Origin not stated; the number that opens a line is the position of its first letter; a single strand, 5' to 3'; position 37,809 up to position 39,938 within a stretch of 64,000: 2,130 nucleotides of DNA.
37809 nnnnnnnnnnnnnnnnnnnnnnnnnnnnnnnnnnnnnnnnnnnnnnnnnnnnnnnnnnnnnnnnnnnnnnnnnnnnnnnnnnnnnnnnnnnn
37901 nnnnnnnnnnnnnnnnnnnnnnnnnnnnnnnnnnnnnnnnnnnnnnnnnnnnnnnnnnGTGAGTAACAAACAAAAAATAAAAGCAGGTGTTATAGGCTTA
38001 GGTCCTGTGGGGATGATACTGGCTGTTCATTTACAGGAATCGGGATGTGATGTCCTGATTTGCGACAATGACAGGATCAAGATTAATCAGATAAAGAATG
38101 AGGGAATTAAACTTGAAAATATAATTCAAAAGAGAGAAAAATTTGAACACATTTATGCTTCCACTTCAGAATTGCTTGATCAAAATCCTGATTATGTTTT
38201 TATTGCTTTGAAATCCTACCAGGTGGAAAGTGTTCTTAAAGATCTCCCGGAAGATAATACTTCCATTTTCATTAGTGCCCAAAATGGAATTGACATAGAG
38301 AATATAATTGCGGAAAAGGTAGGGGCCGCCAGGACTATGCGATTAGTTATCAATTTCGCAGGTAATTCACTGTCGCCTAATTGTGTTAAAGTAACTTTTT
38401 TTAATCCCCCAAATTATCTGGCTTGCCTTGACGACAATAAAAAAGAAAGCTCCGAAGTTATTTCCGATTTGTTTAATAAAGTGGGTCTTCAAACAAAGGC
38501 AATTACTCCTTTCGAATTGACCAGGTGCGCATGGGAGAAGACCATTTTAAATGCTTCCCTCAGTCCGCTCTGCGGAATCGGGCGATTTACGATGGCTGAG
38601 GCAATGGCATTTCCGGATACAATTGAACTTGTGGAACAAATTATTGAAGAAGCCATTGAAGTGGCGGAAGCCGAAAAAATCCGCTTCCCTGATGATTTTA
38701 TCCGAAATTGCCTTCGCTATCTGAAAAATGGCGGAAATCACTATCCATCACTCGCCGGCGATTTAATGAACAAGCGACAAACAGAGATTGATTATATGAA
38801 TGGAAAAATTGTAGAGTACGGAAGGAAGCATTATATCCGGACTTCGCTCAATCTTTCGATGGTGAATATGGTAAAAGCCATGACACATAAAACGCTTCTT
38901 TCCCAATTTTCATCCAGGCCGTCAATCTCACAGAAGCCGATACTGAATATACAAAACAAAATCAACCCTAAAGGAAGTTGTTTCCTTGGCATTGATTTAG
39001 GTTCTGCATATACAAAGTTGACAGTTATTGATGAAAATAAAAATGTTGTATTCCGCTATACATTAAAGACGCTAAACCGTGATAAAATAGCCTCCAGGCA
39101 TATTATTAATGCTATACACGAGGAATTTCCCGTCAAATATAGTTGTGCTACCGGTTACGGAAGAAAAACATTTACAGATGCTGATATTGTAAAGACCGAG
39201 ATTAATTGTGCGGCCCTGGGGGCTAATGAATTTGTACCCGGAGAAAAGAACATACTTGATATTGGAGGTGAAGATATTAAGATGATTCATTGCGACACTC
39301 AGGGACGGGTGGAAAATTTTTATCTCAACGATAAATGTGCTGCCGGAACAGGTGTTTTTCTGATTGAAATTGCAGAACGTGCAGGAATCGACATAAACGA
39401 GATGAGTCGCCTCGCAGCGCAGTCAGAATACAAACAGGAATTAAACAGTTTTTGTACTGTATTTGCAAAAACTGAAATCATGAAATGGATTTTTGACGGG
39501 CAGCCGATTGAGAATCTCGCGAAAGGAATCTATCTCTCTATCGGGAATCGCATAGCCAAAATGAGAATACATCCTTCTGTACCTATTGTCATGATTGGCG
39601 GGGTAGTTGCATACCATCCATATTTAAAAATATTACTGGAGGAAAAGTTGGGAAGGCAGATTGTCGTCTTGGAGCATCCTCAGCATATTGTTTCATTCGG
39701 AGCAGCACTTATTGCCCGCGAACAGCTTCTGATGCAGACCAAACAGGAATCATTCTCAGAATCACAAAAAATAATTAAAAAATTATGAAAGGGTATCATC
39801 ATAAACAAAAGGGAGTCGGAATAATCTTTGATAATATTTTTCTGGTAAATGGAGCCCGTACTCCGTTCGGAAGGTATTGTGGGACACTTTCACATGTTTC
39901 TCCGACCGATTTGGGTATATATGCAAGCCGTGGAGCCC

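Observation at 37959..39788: Novel fusion of a ketopantoate-reductase-like (ApbA/PanE) oxidoreductase to a BcrAD/HgdC-type activase ATPase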

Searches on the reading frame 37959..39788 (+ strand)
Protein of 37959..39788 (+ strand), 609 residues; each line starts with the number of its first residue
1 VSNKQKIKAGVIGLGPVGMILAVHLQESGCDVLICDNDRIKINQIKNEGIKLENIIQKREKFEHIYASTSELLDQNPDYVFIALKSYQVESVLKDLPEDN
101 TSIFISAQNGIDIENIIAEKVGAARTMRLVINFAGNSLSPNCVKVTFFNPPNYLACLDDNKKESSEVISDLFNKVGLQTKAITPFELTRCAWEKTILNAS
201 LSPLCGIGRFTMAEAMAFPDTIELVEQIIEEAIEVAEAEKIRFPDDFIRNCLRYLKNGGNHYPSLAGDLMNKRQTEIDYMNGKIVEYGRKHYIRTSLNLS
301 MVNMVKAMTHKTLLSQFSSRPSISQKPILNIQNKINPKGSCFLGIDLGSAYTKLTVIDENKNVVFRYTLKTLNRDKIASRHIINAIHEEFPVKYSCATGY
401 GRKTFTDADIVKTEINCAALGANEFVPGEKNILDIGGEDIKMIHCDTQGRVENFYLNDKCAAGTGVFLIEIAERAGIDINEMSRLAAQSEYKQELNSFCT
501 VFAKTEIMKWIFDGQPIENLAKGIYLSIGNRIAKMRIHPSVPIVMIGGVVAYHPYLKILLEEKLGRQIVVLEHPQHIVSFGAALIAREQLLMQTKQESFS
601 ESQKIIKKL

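Call 4: search_protein_families(library=pfam, proteins=[window:37959-39788:+], max_evalue=0.01)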
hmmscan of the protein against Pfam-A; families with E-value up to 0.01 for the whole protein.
window:37959-39788:+ (609 aa): 11 families
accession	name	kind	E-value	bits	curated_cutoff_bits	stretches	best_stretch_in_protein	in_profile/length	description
PF01869.26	BcrAD_BadFG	-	7.3e-37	127.8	31.5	1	343-586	1-271/271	BadF/BadG/BcrA/BcrD ATPase family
PF08546.17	ApbA_C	-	1.4e-27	96.9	22.7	1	188-308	3-124/125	Ketopantoate reductase PanE/ApbA C terminal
PF02558.23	ApbA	-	1.8e-20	73.5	22.2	1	10-147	2-139/150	Ketopantoate reductase PanE/ApbA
PF03807.23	F420_oxidored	-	6.8e-07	30.2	21.6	1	9-110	2-94/94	NADP oxidoreductase coenzyme F420-dependent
PF03721.20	UDPG_MGDP_dh_N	-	5.9e-06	26.4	27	1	9-54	3-48/187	UDP-glucose/GDP-mannose dehydrogenase family, NAD binding domain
PF03446.21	NAD_binding_2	-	5.7e-05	23.6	21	1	9-95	2-75/161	NAD binding domain of 6-phosphogluconate dehydrogenase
PF02254.24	TrkA_N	-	0.0004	21.1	23.8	1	11-51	3-43/116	TrkA-N domain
PF02737.24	3HCDH_N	-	0.0021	18.4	22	1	8-156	1-146/180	3-hydroxyacyl-CoA dehydrogenase, NAD binding domain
PF03486.20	HI0933_like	-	0.0039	17.1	50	1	11-94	5-84/244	HI0933-like protein Rossmann domain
PF01210.29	NAD_Gly3P_dh_N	-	0.0045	17.4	23.1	0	9-113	2-108/158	NAD-dependent glycerol-3-phosphate dehydrogenase N-terminus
PF08282.18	Hydrolase_3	-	0.0046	17.2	20.9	0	24-126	90-194/255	haloacid dehalogenase-like hydrolase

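Call 6: find_homologous_proteins(query=window:37959-39785:+)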
Query window:37959-39785:+ (609 aa): 697 proteins with E <= 0.001 among 8000 candidates; the best 120 are listed.
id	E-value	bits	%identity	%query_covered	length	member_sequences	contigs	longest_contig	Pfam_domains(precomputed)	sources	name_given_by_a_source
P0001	0.0e+0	1278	92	100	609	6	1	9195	PF01869.27,PF02558.23,PF03721.21,PF08546.18,PF03807.24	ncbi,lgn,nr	ncbi:MAG: 2-dehydropantoate 2-reductase [Bacteroidia bacterium]|nr:2-dehydropantoate 2-reductase [Ba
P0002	0.0e+0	1128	81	100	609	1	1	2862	PF01869.27,PF02558.23,PF03446.22,PF03721.21,PF08546.18,PF03807.24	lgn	-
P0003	0.0e+0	1075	78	98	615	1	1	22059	PF01869.27,PF02558.23,PF08546.18,PF03807.24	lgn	-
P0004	0.0e+0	1071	78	97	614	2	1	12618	PF01869.27,PF02558.23,PF03721.21,PF08546.18,PF03807.24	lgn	-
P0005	0.0e+0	1055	76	98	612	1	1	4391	PF01869.27,PF02558.23,PF03446.22,PF03721.21,PF08546.18,PF03807.24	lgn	-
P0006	0.0e+0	1053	76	99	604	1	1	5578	PF01869.27,PF02558.23,PF03446.22,PF03721.21,PF08546.18,PF03807.24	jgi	-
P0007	0.0e+0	1045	76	98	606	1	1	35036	PF01869.27,PF02558.23,PF03446.22,PF03721.21,PF08546.18,PF03807.24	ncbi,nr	ncbi:MAG: 2-dehydropantoate 2-reductase [Bacteroidetes bacterium]|nr:MAG: 2-dehydropantoate 2-reduct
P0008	0.0e+0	1040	76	98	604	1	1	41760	PF01869.27,PF02558.23,PF03446.22,PF08546.18,PF03807.24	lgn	-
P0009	0.0e+0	1039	77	97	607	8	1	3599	PF01869.27,PF02558.23,PF03446.22,PF03721.21,PF08546.18,PF03807.24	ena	-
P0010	0.0e+0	1039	76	97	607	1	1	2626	PF01869.27,PF02558.23,PF03721.21,PF08546.18,PF03807.24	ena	-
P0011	0.0e+0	1037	76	98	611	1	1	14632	PF01869.27,PF02558.23,PF03721.21,PF08546.18,PF03807.24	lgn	-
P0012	0.0e+0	1036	77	96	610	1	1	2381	PF01869.27,PF02558.23,PF03446.22,PF03721.21,PF08546.18,PF03807.24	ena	-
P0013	0.0e+0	1036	76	98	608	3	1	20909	PF01869.27,PF02558.23,PF03721.21,PF08546.18,PF03807.24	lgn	-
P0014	0.0e+0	1028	75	97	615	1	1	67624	PF01869.27,PF02558.23,PF03446.22,PF08546.18,PF03807.24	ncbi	-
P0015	0.0e+0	1024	74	98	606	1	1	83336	PF01869.27,PF02254.25,PF02558.23,PF03446.22,PF02826.26,PF08546.18,PF03807.24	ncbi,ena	-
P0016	0.0e+0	1022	75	97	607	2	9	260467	PF01869.27,PF02254.25,PF02558.23,PF03446.22,PF03721.21,PF08546.18,PF03807.24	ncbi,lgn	-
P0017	0.0e+0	1015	74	95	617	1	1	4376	PF01869.27,PF02558.23,PF03446.22,PF03721.21,PF08546.18,PF03807.24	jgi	-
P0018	0.0e+0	1014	76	95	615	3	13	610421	PF01869.27,PF02558.23,PF03446.22,PF02826.26,PF08546.18,PF03807.24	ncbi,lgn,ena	-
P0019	0.0e+0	1012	74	98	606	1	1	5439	PF01869.27,PF02558.23,PF03446.22,PF02826.26,PF03721.21,PF08546.18,PF03807.24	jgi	jgi:2-dehydropantoate 2-reductase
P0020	6.1e-298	1008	72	100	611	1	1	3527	PF01869.27,PF02558.23,PF03721.21,PF08546.18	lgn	-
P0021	1.1e-297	1007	74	97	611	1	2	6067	PF01869.27,PF02558.23,PF03446.22,PF03721.21,PF08546.18,PF03807.24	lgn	-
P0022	9.7e-297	1004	72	99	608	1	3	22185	PF01869.27,PF02558.23,PF03446.22,PF08546.18,PF03807.24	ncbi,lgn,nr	ncbi:MAG: 2-dehydropantoate 2-reductase [Bacteroidia bacterium]|nr:2-dehydropantoate 2-reductase [Ba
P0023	1.1e-296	1003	74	97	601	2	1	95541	PF01869.27,PF02558.23,PF03446.22,PF03721.21,PF08546.18,PF03807.24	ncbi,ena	-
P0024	6.3e-296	1001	73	99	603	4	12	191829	PF01869.27,PF02558.23,PF08546.18,PF03807.24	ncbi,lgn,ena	-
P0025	1.0e-295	1000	74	95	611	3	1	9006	PF01869.27,PF02558.23,PF03446.22,PF08546.18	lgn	-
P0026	1.3e-294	997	73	99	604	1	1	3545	PF01869.27,PF02558.23,PF03721.21,PF08546.18,PF03807.24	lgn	-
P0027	2.9e-293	992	71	98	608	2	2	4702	PF01869.27,PF02254.25,PF02558.23,PF03446.22,PF03721.21,PF08546.18,PF03807.24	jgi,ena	-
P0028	6.5e-293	991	72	97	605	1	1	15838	PF01869.27,PF02558.23,PF08546.18,PF03807.24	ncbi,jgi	jgi:2-dehydropantoate 2-reductase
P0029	5.2e-292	988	72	97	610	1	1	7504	PF01869.27,PF02558.23,PF03446.22,PF03721.21,PF08546.18,PF03807.24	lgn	-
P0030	2.7e-291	986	73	99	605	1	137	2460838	PF01869.27,PF02558.23,PF03446.22,PF03721.21,PF08546.18,PF03807.24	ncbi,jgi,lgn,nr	ncbi:MAG: 2-dehydropantoate 2-reductase [Bacteroidia bacterium]|nr:2-dehydropantoate 2-reductase [Ba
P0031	3.9e-287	972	72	95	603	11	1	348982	PF01869.27,PF02558.23,PF03446.22,PF08546.18,PF03807.24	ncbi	-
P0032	4.8e-287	972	70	96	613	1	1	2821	PF01869.27,PF02254.25,PF02558.23,PF03446.22,PF03721.21,PF08546.18,PF03807.24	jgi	jgi:2-dehydropantoate 2-reductase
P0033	6.1e-286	968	69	98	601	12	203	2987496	PF01869.27,PF02558.23,PF03721.21,PF08546.18,PF03807.24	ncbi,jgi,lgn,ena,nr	ncbi:MAG: 2-dehydropantoate 2-reductase [Chlorobi bacterium]|nr:MAG: 2-dehydropantoate 2-reductase [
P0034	1.1e-285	967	69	97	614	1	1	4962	PF01869.27,PF02558.23,PF03446.22,PF03721.21,PF08546.18,PF03807.24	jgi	jgi:(R)-2-hydroxyacyl-CoA dehydratese activating ATPase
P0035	2.1e-283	960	70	100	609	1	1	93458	PF01869.27,PF02254.25,PF02558.23,PF03446.22,PF03721.21,PF08546.18,PF03807.24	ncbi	ncbi:MAG: 2-dehydropantoate 2-reductase [Bacteroidota bacterium]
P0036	6.5e-282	955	71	97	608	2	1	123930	PF01869.27,PF02558.23,PF03446.22,PF03721.21,PF08546.18,PF03807.24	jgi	-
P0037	5.1e-281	952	70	96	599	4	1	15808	PF01869.27,PF02558.23,PF08546.18,PF03807.24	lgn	-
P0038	5.5e-266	902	68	96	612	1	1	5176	PF01869.27,PF02558.23,PF03446.22,PF08546.18,PF03807.24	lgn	-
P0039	6.6e-265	898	65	97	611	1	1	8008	PF01869.27,PF02558.23,PF03721.21,PF08546.18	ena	-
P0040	2.4e-245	834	60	98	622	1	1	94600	PF01869.27,PF02558.23,PF03721.21,PF08546.18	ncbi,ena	-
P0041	3.0e-244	830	62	97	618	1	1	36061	PF01869.27,PF02558.23,PF03721.21,PF08546.18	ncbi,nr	ncbi:MAG: 2-dehydropantoate 2-reductase [Bacteroidetes bacterium]|nr:2-dehydropantoate 2-reductase [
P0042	3.7e-242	823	60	96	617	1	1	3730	PF01869.27,PF02558.23,PF01210.30,PF08546.18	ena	-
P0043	1.2e-241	822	61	96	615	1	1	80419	PF01869.27,PF02558.23,PF03721.21,PF08546.18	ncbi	-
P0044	5.0e-239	813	59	100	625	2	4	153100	PF01869.27,PF02558.23,PF03721.21,PF08546.18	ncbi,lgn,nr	ncbi:MAG: 2-dehydropantoate 2-reductase [Saprospiraceae bacterium]|nr:2-dehydropantoate 2-reductase 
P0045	8.7e-239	812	58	99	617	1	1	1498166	PF01869.27,PF02558.23,PF08546.18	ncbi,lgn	-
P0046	2.3e-238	811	60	98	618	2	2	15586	PF01869.27,PF02558.23,PF08546.18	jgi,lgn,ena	-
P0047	6.0e-238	809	59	97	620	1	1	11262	PF01869.27,PF02558.23,PF03721.21,PF08546.18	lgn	-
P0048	6.3e-238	809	58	97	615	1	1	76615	PF01869.27,PF02558.23,PF03446.22,PF08546.18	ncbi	-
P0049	1.3e-237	808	59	95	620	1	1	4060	PF01869.27,PF02558.23,PF08546.18,PF03807.24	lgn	-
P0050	3.6e-237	807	59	97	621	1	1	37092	PF01869.27,PF02558.23,PF03446.22,PF08546.18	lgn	-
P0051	2.4e-236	804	59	96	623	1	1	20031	PF01869.27,PF02558.23,PF03446.22,PF08546.18,PF03807.24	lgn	-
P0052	8.7e-236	802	59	98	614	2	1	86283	PF01869.27,PF02558.23,PF03446.22,PF08546.18,PF03807.24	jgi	jgi:(R)-2-hydroxyacyl-CoA dehydratese activating ATPase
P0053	1.2e-235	802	59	96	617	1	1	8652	PF01869.27,PF02558.23,PF08546.18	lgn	-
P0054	1.3e-235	802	59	97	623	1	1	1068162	PF01869.27,PF02558.23,PF01210.30,PF08546.18,PF03807.24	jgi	jgi:2-dehydropantoate 2-reductase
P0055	2.3e-235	801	60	96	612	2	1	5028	PF01869.27,PF02558.23,PF03721.21,PF08546.18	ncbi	-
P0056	3.4e-235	800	59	96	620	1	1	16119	PF01869.27,PF02558.23,PF08546.18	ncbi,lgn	-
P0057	3.5e-235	800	58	97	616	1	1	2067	PF01869.27,PF02558.23,PF08546.18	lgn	-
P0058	7.6e-235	799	58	95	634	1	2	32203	PF01869.27,PF02558.23,PF03721.21,PF08546.18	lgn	-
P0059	1.2e-234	799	57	99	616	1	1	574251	PF01869.27,PF02558.23,PF01210.30,PF08546.18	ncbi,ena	-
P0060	1.3e-234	798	59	96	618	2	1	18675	PF01869.27,PF02558.23,PF03446.22,PF03721.21,PF08546.18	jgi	jgi:(R)-2-hydroxyacyl-CoA dehydratese activating ATPase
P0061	1.7e-234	798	57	100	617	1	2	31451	PF01869.27,PF02558.23,PF03446.22,PF03721.21,PF08546.18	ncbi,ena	-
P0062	1.7e-234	798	59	97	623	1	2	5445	PF01869.27,PF02558.23,PF01210.30,PF08546.18,PF03807.24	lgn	-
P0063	2.4e-234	798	59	97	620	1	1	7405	PF01869.27,PF02558.23,PF08546.18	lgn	-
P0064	2.8e-234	797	58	100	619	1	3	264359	PF01869.27,PF02558.23,PF08546.18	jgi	-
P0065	5.7e-234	796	58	96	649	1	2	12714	PF01869.27,PF02558.23,PF03721.21,PF08546.18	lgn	-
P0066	9.1e-234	796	58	99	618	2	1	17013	PF01869.27,PF02558.23,PF01210.30,PF08546.18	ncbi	-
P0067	9.2e-234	796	58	98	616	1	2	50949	PF01869.27,PF02558.23,PF08546.18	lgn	-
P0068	9.4e-234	796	59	97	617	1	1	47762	PF01869.27,PF02558.23,PF01210.30,PF08546.18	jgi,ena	-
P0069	1.1e-233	795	59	98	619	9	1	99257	PF01869.27,PF02558.23,PF03446.22,PF08546.18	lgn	-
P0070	1.2e-233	795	59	98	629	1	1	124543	PF01869.27,PF02558.23,PF03721.21,PF08546.18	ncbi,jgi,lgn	-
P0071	1.5e-233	795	58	98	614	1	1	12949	PF01869.27,PF02558.23,PF03446.22,PF03721.21,PF08546.18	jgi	jgi:2-dehydropantoate 2-reductase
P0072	1.5e-233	795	58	98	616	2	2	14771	PF01869.27,PF02558.23,PF08546.18,PF03807.24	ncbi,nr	ncbi:MAG: 2-dehydropantoate 2-reductase [Maribacter sp.]|nr:2-dehydropantoate 2-reductase [Maribacte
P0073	1.8e-233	795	58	100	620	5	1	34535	PF01869.27,PF02558.23,PF08546.18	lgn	-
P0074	3.1e-233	794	58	98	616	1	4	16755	PF01869.27,PF02558.23,PF01210.30,PF08546.18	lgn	-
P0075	3.3e-233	794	57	97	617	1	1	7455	PF01869.27,PF02558.23,PF03721.21,PF08546.18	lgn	-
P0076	3.5e-233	794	57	98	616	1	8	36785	PF01869.27,PF02558.23,PF03446.22,PF08546.18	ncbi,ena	-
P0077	3.7e-233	794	58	98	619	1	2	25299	PF01869.27,PF02558.23,PF08546.18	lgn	-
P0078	3.9e-233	794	57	99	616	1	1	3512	PF01869.27,PF02558.23,PF08546.18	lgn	-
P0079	4.8e-233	793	59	97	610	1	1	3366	PF01869.27,PF02558.23,PF03446.22,PF03486.21,PF01210.30,PF08546.18,PF03807.24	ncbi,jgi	-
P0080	9.0e-233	792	58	96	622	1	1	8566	PF01869.27,PF02558.23,PF03446.22,PF03721.21,PF08546.18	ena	-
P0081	1.3e-232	792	57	98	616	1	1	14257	PF01869.27,PF02558.23,PF08546.18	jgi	-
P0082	1.4e-232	792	57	99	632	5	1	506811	PF01869.27,PF02558.23,PF08546.18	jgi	jgi:2-dehydropantoate 2-reductase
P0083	2.6e-232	791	56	100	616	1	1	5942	PF01869.27,PF02558.23,PF03446.22,PF03721.21,PF08546.18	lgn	-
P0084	2.9e-232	791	56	99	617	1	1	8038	PF01869.27,PF02254.25,PF02558.23,PF03446.22,PF03721.21,PF08546.18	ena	-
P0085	4.4e-232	790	56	98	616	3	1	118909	PF01869.27,PF02558.23,PF03721.21,PF08546.18,PF03807.24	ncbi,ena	-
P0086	7.0e-232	789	57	99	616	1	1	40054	PF01869.27,PF02558.23,PF01210.30,PF08546.18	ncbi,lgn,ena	-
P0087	9.8e-232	789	60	96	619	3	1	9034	PF01869.27,PF02558.23,PF03721.21,PF08546.18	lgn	-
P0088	1.1e-231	789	57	97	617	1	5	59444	PF01869.27,PF02558.23,PF03446.22,PF03721.21,PF08546.18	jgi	jgi:2-dehydropantoate 2-reductase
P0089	1.2e-231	789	59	94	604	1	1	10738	PF01869.27,PF02558.23,PF08546.18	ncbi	-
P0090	1.4e-231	788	59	97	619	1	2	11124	PF01869.27,PF02558.23,PF01210.30,PF08546.18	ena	-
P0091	1.4e-231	788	59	98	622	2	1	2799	PF01869.27,PF02558.23,PF03446.22,PF03721.21,PF08546.18,PF03807.24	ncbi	-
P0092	3.0e-231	787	60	96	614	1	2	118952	PF01869.27,PF02558.23,PF03721.21,PF08546.18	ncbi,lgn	ncbi:MAG: hypothetical protein Kow0027_01160 [Saprospiraceae bacterium]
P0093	3.4e-231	787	58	97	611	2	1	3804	PF01869.27,PF02558.23,PF08546.18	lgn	-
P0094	5.2e-231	787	59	97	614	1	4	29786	PF01869.27,PF02254.25,PF02558.23,PF03446.22,PF01210.30,PF08546.18,PF03807.24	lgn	-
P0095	5.6e-231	786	58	97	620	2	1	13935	PF01869.27,PF02558.23,PF01210.30,PF08546.18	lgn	-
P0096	6.4e-231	786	58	98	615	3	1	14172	PF01869.27,PF02254.25,PF02558.23,PF03446.22,PF01210.30,PF08546.18,PF03807.24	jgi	-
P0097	8.0e-231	786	58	97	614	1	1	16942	PF01869.27,PF02558.23,PF03446.22,PF03721.21,PF08546.18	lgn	-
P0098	8.3e-231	786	57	98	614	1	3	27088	PF01869.27,PF02558.23,PF08546.18,PF03807.24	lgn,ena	-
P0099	9.1e-231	786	58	99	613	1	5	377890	PF01869.27,PF02254.25,PF02558.23,PF03446.22,PF08546.18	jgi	jgi:2-dehydropantoate 2-reductase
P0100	9.3e-231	786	59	97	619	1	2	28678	PF01869.27,PF02558.23,PF08546.18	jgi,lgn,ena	-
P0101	1.1e-230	785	58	97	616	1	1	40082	PF01869.27,PF02558.23,PF01210.30,PF08546.18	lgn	-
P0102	1.2e-230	785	58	97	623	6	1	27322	PF01869.27,PF02558.23,PF01210.30,PF08546.18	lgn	-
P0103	1.3e-230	785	57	100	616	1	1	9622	PF01869.27,PF02558.23,PF03446.22,PF01210.30,PF08546.18,PF03807.24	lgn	-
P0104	1.4e-230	785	59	100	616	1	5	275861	PF01869.27,PF02254.25,PF02558.23,PF08546.18,PF03807.24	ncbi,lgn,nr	ncbi:MAG: 2-dehydropantoate 2-reductase [Flavobacteriales bacterium]|nr:2-dehydropantoate 2-reductas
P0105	1.4e-230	785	58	96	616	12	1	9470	PF01869.27,PF02558.23,PF08546.18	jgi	-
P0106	1.4e-230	785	58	94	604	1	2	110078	PF01869.27,PF02558.23,PF08546.18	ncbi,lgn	-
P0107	1.5e-230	785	58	97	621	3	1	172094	PF01869.27,PF02558.23,PF03721.21,PF08546.18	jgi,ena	jgi:2-dehydropantoate 2-reductase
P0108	2.9e-230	784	57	97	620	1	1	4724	PF01869.27,PF02558.23,PF08546.18,PF03807.24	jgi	jgi:(R)-2-hydroxyacyl-CoA dehydratese activating ATPase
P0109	3.4e-230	784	57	98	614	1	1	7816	PF01869.27,PF02558.23,PF01210.30,PF08546.18,PF03807.24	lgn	-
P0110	3.5e-230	784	57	98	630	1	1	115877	PF01869.27,PF02558.23,PF01210.30,PF08546.18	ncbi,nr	ncbi:MAG: 2-dehydropantoate 2-reductase [Flavobacteriales bacterium]|nr:2-dehydropantoate 2-reductas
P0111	5.6e-230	783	56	98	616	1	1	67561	PF01869.27,PF02558.23,PF01210.30,PF08546.18,PF03807.24,PF07991.19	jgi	jgi:2-dehydropantoate 2-reductase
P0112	7.7e-230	783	59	97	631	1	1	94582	PF01869.27,PF02558.23,PF03721.21,PF08546.18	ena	-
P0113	8.6e-230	783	56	99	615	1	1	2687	PF01869.27,PF02558.23,PF03721.21,PF08546.18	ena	-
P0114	1.2e-229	782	58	97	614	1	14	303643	PF01869.27,PF02254.25,PF02558.23,PF03446.22,PF03486.21,PF01210.30,PF08546.18,PF03807.24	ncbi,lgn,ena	-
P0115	1.2e-229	782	56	100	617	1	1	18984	PF01869.27,PF02254.25,PF02558.23,PF03721.21,PF08546.18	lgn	-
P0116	1.3e-229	782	56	98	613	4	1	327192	PF01869.27,PF02558.23,PF03721.21,PF08546.18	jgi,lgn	jgi:2-dehydropantoate 2-reductase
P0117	1.4e-229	782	57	97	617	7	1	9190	PF01869.27,PF02558.23,PF03721.21,PF08546.18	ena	-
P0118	1.4e-229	782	58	97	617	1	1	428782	PF01869.27,PF02558.23,PF08546.18,PF03807.24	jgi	jgi:2-dehydropantoate 2-reductase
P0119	1.5e-229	782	57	97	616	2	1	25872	PF01869.27,PF02558.23,PF08546.18,PF03807.24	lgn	-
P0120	1.5e-229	782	59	96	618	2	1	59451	PF01869.27,PF02558.23,PF08546.18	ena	-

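Call 7: search_protein_families(library=ncbifam, proteins=[window:37959-39788:+], max_evalue=0.00001)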
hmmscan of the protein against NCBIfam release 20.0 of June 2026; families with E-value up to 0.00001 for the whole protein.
window:37959-39788:+ (609 aa): 22 families
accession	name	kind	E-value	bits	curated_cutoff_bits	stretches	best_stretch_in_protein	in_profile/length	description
TIGR00241.1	CoA_E_activ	domain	8.7e-53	179.4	125.4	1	343-585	3-248/248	acyl-CoA dehydratase activase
TIGR00745.1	apbA_panE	subfamily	9.8e-47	159.7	141.35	1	10-310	3-303/305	2-dehydropantoate 2-reductase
NF005088.0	PRK06522.1-2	subfamily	6.5e-39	133.8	371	1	10-307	4-300/308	2-dehydropantoate 2-reductase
TIGR02259.1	benz_CoA_red_A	equivalog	7.9e-33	113.8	578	1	382-528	220-367/432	benzoyl-CoA reductase subunit A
NF005091.0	PRK06522.2-2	equivalog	9.6e-28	97.2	252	1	8-310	3-298/302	2-dehydropantoate 2-reductase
TIGR03286.1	methan_mark_15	hypoth_equivalog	2.3e-27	96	455.75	1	282-586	87-401/404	methanogenesis marker 15 protein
NF005092.1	PRK06522.2-3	equivalog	3.4e-26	92.1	500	1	8-308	2-294/296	2-dehydropantoate 2-reductase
TIGR03192.1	benz_CoA_bzdQ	equivalog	8.8e-25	87.7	380.2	1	344-584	36-284/293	benzoyl-CoA reductase, bzd-type, subunit Q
NF004887.0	PRK06249.1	equivalog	2.8e-23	82.6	360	1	4-291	3-293/316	putative 2-dehydropantoate 2-reductase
NF006083.0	PRK08229.1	equivalog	2.4e-19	69.5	371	2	8-242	4-232/341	2-dehydropantoate 2-reductase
TIGR02261.1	benz_CoA_red_D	equivalog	2.4e-19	69.5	312.85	1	391-577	61-251/262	benzoyl-CoA reductase subunit D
NF005087.0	PRK06522.1-1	equivalog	2.6e-19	69.4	351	1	9-309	3-289/296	2-dehydropantoate 2-reductase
NF005093.0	PRK06522.2-4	equivalog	6.2e-19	68.5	308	1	5-311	2-299/304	2-dehydropantoate 2-reductase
NF005089.0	PRK06522.1-4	subfamily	2e-18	66.8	223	2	111-310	124-319/326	2-dehydropantoate 2-reductase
NF009542.0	PRK12921.1-4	equivalog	2.7e-17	63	288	1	8-301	3-275/286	oxidoreductase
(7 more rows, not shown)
